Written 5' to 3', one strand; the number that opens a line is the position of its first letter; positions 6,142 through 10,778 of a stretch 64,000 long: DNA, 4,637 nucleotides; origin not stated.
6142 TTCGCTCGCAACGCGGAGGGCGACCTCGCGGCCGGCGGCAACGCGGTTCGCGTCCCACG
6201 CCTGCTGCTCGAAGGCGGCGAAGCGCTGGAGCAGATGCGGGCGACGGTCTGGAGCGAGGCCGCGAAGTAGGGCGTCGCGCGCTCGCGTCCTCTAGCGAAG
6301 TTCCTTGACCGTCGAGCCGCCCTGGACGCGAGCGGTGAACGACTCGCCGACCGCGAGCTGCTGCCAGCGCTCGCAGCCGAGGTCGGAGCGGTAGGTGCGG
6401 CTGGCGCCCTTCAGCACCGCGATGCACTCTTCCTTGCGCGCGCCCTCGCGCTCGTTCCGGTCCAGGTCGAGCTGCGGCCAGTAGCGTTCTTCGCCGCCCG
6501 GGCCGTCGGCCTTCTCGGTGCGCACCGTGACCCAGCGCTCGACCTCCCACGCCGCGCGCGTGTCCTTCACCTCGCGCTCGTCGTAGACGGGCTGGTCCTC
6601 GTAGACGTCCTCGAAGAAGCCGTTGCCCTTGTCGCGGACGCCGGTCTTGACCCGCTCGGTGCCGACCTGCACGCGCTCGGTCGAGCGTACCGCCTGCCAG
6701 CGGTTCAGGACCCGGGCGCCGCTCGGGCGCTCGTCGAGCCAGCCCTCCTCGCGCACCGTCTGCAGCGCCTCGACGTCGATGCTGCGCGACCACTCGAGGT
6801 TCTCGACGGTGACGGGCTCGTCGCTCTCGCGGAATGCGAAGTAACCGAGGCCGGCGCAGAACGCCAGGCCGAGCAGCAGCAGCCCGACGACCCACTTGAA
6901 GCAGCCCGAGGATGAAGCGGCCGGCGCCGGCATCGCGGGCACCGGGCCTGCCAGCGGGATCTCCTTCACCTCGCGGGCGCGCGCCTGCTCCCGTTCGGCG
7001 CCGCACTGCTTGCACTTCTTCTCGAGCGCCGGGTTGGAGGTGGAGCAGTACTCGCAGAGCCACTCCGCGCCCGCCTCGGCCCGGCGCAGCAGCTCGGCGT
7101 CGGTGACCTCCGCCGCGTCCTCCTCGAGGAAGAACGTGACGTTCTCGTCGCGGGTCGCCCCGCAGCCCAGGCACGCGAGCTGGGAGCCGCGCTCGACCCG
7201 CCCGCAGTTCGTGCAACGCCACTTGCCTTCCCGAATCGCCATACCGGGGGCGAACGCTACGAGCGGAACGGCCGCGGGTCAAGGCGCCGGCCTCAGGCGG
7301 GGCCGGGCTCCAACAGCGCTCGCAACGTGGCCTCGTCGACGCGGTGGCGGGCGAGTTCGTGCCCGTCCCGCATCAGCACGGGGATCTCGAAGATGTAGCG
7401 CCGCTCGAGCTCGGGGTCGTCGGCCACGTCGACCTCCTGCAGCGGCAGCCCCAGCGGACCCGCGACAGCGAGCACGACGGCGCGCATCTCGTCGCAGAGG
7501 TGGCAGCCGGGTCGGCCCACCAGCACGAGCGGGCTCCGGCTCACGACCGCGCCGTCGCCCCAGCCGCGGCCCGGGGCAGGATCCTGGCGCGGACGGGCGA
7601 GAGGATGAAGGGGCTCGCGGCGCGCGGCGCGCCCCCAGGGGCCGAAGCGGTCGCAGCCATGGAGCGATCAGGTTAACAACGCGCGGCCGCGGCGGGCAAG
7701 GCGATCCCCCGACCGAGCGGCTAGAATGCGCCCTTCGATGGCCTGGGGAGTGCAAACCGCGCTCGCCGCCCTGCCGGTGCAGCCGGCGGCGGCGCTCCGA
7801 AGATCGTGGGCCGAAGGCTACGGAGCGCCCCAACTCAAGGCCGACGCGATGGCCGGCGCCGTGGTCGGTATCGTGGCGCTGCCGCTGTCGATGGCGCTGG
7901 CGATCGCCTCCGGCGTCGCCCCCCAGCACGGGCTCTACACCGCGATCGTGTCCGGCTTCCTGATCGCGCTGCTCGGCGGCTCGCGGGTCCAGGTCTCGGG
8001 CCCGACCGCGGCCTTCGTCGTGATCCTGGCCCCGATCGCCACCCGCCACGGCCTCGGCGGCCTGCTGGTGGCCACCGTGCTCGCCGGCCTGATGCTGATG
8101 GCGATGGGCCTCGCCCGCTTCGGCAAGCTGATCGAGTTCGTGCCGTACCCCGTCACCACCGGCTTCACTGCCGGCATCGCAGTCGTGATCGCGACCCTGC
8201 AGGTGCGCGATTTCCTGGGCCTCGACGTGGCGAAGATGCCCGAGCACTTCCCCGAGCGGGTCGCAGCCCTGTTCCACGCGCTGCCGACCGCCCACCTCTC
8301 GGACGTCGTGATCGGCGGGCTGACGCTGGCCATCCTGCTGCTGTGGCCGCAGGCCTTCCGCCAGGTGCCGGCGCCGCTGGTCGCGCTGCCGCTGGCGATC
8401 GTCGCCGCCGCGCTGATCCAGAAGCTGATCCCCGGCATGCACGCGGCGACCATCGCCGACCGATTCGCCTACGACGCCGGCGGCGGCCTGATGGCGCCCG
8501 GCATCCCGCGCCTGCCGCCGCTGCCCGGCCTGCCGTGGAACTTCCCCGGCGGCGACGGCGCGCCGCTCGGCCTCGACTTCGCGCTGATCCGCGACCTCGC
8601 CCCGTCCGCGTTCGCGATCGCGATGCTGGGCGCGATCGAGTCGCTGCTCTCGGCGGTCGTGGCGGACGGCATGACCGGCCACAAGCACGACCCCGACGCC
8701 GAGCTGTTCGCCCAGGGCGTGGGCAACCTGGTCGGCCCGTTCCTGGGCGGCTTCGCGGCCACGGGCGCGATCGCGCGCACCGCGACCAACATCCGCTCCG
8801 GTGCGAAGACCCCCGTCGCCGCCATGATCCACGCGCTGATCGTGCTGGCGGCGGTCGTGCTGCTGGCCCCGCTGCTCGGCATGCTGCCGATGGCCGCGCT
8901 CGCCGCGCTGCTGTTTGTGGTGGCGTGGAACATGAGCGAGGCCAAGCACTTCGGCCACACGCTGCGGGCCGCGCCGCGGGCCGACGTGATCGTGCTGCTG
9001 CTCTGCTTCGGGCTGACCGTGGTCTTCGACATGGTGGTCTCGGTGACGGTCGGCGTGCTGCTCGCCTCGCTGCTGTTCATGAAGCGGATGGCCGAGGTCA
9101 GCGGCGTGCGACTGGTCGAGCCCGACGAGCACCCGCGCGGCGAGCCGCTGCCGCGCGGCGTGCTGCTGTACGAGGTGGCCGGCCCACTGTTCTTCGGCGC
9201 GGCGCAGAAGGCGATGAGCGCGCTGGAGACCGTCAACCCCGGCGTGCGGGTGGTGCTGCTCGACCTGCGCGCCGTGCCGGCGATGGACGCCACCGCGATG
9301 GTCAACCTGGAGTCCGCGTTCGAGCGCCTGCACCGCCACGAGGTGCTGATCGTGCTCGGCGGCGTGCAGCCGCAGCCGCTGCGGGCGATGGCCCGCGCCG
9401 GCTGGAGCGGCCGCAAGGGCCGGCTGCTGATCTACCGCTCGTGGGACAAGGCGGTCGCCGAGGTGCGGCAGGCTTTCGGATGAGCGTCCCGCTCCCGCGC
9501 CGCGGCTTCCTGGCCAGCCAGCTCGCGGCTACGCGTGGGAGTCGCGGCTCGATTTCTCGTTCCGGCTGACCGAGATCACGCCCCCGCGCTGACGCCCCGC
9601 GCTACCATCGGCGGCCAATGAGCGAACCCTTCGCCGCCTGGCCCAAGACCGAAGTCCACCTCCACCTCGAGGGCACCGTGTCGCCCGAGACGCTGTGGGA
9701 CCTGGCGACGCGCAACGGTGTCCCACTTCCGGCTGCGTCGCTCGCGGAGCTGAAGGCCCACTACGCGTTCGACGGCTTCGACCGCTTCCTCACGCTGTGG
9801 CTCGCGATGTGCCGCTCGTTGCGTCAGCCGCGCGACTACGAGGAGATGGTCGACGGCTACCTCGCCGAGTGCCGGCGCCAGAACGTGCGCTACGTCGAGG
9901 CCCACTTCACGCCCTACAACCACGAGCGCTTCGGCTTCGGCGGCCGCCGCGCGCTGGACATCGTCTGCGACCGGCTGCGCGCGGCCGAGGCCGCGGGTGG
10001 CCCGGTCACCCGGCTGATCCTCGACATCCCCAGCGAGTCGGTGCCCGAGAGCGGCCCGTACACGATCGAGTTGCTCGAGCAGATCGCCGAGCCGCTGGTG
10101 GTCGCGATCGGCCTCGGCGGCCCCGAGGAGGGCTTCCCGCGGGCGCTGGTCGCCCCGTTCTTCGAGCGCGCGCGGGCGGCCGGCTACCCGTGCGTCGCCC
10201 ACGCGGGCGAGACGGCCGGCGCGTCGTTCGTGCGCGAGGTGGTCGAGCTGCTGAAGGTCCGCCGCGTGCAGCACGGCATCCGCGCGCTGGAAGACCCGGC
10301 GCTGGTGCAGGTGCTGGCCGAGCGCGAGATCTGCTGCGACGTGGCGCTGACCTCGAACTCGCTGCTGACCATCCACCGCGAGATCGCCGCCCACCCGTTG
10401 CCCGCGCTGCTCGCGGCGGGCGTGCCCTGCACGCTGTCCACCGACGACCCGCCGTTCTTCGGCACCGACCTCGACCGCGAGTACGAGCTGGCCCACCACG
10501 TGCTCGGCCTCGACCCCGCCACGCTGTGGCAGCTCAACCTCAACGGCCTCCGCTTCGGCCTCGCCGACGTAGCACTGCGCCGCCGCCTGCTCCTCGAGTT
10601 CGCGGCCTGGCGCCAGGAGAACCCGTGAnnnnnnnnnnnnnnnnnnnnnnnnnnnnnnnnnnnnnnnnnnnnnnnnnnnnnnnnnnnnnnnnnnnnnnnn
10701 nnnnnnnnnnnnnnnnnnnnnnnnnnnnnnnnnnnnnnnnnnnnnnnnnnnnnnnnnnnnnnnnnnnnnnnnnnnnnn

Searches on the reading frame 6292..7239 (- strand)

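Call 61: search_protein_families(library=pfam, proteins=[window:6292-7239:-], max_evalue=0.001)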
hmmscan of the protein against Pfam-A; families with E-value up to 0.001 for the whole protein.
window:6292-7239:- (315 aa): 1 family
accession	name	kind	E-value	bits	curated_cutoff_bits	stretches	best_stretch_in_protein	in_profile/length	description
PF00641.23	Zn_ribbon_RanBP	-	2.3e-06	27.2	27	1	57-85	3-30/30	Zn-finger in Ran binding protein and others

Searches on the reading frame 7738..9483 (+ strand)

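Call 61: search_protein_families(library=pfam, proteins=[window:7738-9483:+], max_evalue=0.001)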
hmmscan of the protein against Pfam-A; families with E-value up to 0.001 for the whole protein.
window:7738-9483:+ (581 aa): 2 families
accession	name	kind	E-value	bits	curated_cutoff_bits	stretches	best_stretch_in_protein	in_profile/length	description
PF00916.26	Sulfate_transp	-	1.3e-82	278.1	23.2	1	33-420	1-377/380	Sulfate permease family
PF01740.26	STAS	-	1.1e-11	44.8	22.6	1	473-556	8-93/106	STAS domain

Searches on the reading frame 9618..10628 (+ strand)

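Call 61: search_protein_families(library=pfam, proteins=[window:9618-10628:+], max_evalue=0.001)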
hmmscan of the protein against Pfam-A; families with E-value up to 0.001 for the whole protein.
window:9618-10628:+ (336 aa): 1 family
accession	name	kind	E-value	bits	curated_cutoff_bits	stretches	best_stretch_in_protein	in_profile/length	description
PF00962.28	A_deaminase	-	3.4e-71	240.4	27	1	9-327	1-326/330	Adenosine deaminase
